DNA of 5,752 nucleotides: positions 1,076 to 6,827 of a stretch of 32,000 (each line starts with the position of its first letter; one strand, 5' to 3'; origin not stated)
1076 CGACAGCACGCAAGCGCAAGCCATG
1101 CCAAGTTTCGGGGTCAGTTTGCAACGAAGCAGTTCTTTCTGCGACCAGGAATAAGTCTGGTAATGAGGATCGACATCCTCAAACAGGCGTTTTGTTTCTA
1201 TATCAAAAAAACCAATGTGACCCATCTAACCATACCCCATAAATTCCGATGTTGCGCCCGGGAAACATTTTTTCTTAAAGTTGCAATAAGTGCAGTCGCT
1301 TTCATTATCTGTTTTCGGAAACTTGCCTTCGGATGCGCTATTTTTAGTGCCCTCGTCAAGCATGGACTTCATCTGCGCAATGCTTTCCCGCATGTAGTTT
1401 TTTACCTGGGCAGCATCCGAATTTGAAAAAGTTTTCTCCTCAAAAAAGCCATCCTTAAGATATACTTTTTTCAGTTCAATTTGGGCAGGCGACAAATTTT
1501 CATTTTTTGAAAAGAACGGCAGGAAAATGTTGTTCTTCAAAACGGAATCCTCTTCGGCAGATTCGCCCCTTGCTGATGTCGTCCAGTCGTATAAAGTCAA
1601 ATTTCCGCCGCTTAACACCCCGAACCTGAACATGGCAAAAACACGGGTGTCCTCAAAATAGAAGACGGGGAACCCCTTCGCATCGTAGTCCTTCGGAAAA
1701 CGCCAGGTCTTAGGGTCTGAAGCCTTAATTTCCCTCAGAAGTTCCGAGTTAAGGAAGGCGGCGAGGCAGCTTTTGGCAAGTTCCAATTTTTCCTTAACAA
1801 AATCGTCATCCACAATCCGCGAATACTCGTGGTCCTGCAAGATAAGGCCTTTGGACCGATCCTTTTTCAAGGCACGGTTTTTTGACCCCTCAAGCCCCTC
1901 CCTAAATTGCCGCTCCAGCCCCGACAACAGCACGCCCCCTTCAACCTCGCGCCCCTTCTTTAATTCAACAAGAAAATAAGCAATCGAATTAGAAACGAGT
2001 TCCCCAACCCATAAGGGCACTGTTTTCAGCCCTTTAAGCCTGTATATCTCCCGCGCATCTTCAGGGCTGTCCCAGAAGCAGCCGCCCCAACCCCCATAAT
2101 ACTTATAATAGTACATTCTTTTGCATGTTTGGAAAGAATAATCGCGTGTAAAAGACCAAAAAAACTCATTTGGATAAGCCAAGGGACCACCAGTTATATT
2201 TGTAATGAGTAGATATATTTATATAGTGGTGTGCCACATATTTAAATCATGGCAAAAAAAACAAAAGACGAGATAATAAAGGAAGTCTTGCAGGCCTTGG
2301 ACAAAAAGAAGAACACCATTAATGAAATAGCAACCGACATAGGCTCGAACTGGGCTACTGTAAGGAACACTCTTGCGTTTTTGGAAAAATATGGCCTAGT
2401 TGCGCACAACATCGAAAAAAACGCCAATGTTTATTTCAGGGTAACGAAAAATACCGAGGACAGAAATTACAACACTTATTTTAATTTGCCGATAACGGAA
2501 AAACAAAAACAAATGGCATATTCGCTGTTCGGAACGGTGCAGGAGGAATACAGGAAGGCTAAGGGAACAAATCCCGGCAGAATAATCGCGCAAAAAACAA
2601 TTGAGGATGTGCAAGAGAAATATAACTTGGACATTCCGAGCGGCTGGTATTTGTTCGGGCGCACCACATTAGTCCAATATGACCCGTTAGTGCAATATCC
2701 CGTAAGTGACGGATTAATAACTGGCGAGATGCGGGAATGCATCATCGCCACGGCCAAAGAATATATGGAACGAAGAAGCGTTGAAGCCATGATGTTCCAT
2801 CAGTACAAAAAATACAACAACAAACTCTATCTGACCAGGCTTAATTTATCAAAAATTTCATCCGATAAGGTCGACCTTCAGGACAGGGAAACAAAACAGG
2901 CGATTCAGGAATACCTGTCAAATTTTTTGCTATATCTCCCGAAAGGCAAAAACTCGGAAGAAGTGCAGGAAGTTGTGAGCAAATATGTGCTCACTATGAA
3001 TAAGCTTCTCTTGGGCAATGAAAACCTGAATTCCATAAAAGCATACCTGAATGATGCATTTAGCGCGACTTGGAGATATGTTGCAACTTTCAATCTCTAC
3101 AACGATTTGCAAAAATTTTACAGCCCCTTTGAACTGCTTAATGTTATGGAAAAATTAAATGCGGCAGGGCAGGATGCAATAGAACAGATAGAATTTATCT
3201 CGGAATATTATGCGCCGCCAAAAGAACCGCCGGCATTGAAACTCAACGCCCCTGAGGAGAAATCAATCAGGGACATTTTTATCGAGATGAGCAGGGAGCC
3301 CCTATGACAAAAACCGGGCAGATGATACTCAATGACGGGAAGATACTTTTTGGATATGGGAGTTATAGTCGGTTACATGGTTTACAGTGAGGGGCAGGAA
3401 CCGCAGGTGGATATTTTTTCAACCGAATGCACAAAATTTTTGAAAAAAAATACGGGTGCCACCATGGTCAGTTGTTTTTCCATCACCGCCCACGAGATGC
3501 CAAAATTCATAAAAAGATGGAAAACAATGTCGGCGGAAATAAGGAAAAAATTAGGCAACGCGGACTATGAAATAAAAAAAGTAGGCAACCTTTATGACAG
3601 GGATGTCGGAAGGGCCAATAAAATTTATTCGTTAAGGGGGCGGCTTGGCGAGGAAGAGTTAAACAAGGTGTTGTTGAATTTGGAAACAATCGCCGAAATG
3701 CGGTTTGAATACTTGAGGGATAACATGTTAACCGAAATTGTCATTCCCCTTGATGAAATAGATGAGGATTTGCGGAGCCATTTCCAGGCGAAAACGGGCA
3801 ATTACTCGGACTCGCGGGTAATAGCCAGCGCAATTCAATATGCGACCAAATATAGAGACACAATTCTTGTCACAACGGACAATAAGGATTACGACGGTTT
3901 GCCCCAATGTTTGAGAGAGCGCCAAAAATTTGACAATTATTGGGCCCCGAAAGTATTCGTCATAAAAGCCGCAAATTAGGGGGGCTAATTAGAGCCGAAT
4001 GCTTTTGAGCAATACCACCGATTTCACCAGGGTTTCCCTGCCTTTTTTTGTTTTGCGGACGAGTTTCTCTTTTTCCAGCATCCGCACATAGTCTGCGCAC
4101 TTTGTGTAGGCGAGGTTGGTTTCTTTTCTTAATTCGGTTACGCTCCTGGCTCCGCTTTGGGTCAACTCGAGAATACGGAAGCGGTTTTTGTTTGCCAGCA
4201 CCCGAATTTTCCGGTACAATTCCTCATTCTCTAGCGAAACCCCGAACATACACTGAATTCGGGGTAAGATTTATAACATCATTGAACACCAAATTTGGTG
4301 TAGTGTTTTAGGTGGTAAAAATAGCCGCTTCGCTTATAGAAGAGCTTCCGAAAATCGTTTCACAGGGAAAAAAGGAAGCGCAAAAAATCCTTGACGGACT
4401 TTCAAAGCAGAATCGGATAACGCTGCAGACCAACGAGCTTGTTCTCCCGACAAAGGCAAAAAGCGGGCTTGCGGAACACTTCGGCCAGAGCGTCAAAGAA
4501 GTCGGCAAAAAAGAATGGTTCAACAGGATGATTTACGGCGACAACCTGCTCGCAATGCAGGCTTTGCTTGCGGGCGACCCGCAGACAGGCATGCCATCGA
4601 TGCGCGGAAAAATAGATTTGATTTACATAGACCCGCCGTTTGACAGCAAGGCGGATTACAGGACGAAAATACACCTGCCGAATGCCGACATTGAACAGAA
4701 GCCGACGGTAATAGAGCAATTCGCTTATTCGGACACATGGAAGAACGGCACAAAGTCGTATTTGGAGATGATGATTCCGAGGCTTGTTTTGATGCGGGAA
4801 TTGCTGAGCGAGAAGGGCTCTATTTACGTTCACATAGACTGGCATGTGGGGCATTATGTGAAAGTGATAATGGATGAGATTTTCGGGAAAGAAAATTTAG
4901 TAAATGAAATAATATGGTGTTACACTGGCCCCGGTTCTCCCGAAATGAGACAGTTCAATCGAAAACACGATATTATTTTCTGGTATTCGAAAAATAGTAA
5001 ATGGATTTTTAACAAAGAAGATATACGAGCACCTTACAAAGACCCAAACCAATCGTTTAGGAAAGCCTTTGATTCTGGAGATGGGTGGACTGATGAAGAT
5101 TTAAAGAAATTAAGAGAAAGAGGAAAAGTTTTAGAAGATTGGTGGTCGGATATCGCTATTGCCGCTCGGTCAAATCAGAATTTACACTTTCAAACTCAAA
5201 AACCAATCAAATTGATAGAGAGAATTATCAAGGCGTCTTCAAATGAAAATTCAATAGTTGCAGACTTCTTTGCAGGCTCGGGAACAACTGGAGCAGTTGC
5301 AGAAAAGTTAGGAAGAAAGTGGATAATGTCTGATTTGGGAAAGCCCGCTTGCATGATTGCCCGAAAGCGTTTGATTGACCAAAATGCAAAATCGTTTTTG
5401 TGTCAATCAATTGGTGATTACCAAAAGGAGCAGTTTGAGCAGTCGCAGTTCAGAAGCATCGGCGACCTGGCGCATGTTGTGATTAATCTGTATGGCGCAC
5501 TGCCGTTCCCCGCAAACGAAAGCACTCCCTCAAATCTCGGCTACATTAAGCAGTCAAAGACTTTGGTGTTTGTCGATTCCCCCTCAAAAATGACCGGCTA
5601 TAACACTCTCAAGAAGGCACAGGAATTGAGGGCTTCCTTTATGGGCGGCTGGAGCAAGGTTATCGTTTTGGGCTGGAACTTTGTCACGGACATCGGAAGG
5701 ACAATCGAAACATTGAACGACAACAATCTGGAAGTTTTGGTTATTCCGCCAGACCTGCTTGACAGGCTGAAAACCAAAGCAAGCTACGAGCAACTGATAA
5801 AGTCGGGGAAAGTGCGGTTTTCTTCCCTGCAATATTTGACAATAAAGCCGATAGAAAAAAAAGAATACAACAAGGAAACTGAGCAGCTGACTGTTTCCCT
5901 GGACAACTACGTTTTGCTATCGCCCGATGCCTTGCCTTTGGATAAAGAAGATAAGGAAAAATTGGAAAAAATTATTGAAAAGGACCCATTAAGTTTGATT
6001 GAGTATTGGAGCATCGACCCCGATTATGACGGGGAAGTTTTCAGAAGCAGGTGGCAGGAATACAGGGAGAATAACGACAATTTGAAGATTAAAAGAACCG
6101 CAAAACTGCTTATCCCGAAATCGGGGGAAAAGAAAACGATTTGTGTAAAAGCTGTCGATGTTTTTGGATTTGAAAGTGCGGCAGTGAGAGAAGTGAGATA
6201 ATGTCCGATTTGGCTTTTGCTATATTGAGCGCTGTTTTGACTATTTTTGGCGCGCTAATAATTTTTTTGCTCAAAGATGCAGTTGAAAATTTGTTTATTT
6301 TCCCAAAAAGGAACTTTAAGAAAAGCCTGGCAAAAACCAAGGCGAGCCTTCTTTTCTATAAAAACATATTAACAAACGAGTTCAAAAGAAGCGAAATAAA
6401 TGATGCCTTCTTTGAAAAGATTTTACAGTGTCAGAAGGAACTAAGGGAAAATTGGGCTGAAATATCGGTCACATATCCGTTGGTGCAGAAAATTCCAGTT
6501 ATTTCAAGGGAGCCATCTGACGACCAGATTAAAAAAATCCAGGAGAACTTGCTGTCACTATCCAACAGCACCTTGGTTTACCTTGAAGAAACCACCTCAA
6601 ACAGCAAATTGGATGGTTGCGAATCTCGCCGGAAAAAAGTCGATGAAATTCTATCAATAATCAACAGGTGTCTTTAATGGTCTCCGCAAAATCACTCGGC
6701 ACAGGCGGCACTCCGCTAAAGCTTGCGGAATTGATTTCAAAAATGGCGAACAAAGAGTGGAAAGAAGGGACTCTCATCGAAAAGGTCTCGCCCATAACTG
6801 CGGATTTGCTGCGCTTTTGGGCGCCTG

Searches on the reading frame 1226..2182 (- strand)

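Call 12: search_protein_families(library=pfam, proteins=[window:1226-2182:-], max_evalue=0.01)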
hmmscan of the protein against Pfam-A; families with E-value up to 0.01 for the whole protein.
window:1226-2182:- (318 aa): 1 family
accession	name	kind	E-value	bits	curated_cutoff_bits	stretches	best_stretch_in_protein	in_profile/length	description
PF12705.13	PDDEXK_1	-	0.0013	19.2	22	0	243-306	196-246/247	PD-(D/E)XK nuclease superfamily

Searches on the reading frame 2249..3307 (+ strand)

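Call 12: search_protein_families(library=pfam, proteins=[window:2249-3307:+], max_evalue=0.01)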
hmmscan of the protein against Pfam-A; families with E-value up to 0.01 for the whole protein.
window:2249-3307:+ (352 aa): 5 families
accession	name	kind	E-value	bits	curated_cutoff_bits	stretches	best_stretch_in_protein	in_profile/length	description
PF14947.12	HTH_45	-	0.00033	21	25.5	1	3-67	1-60/77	Winged helix-turn-helix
PF24270.1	HTH_Cmi2_C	-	0.0023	18.6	27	1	5-54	72-121/125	Cmi2, C-terminal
PF03444.21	HrcA_DNA-bdg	-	0.0024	18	21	1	5-52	5-54/79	Winged helix-turn-helix transcription repressor, HrcA DNA-binding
PF01022.26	HTH_5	-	0.0035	17.6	22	1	12-51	6-45/47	Bacterial regulatory protein, arsR family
PF25212.1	HVO_A0114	-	0.0036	17.5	27.6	0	12-59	26-74/84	HVO_A0114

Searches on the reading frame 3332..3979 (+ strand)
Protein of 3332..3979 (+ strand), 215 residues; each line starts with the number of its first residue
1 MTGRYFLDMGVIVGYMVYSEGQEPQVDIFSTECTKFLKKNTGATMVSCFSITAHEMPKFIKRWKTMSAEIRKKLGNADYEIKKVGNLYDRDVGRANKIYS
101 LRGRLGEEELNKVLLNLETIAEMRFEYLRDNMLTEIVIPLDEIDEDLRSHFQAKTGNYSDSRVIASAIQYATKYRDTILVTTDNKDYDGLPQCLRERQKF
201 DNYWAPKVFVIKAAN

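Call 12: search_protein_families(library=pfam, proteins=[window:3332-3979:+], max_evalue=0.01)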
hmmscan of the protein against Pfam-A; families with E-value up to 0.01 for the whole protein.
window:3332-3979:+ (215 aa): 0 families

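Call 25: search_protein_families(library=pfam, proteins=[window:3332-3979:+], max_evalue=1)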
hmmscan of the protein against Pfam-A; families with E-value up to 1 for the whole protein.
window:3332-3979:+ (215 aa): 1 family
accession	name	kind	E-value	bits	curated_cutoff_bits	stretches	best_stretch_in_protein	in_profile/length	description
PF13638.12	PIN_4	-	0.17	12.6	21.9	1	143-184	75-115/132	PIN domain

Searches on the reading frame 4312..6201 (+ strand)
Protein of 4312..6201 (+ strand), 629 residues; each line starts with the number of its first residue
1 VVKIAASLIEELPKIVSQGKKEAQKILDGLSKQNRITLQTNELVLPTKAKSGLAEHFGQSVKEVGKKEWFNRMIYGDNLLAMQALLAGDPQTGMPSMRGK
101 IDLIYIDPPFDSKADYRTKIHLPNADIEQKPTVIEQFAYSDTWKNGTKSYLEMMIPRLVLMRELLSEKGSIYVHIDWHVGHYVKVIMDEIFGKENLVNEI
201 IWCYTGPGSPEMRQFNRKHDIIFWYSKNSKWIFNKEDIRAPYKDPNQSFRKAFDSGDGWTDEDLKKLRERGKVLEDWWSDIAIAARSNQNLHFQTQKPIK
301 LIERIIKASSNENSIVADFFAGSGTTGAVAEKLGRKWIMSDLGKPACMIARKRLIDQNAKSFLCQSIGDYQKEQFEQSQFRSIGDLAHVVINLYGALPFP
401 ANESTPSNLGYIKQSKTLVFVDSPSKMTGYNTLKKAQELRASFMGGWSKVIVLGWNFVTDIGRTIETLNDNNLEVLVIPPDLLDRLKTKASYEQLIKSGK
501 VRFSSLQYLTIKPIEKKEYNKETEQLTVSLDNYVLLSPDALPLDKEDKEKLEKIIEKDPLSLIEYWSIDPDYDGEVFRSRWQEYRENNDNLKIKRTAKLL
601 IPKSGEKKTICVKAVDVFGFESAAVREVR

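Call 12: search_protein_families(library=pfam, proteins=[window:4312-6201:+], max_evalue=0.01)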
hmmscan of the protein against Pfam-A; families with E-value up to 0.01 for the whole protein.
window:4312-6201:+ (629 aa): 3 families
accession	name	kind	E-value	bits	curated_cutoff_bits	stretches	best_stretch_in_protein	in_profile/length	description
PF01555.25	N6_N4_Mtase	-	4.3e-51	174.4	26.7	1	101-351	1-220/221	DNA methylase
PF03602.21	Cons_hypoth95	-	0.0024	18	24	0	97-120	110-133/182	Conserved hypothetical protein 95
PF02086.21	MethyltransfD12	-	0.0037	17.5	22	0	300-353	10-61/253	D12 class N6 adenine-specific DNA methyltransferase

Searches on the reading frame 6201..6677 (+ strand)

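Call 12: search_protein_families(library=pfam, proteins=[window:6201-6677:+], max_evalue=0.01)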
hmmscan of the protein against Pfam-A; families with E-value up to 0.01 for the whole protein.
window:6201-6677:+ (158 aa): 0 families

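Call 25: search_protein_families(library=pfam, proteins=[window:6201-6677:+], max_evalue=1)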
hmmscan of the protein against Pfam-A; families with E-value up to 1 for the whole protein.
window:6201-6677:+ (158 aa): 2 families
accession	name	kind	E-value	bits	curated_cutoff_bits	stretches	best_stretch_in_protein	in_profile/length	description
PF02372.20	IL15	-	0.013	16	28.5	1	96-151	61-116/128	Interleukin 15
PF05388.16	Carbpep_Y_N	-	0.027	15.2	25.8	1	38-93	36-92/127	Carboxypeptidase Y pro-peptide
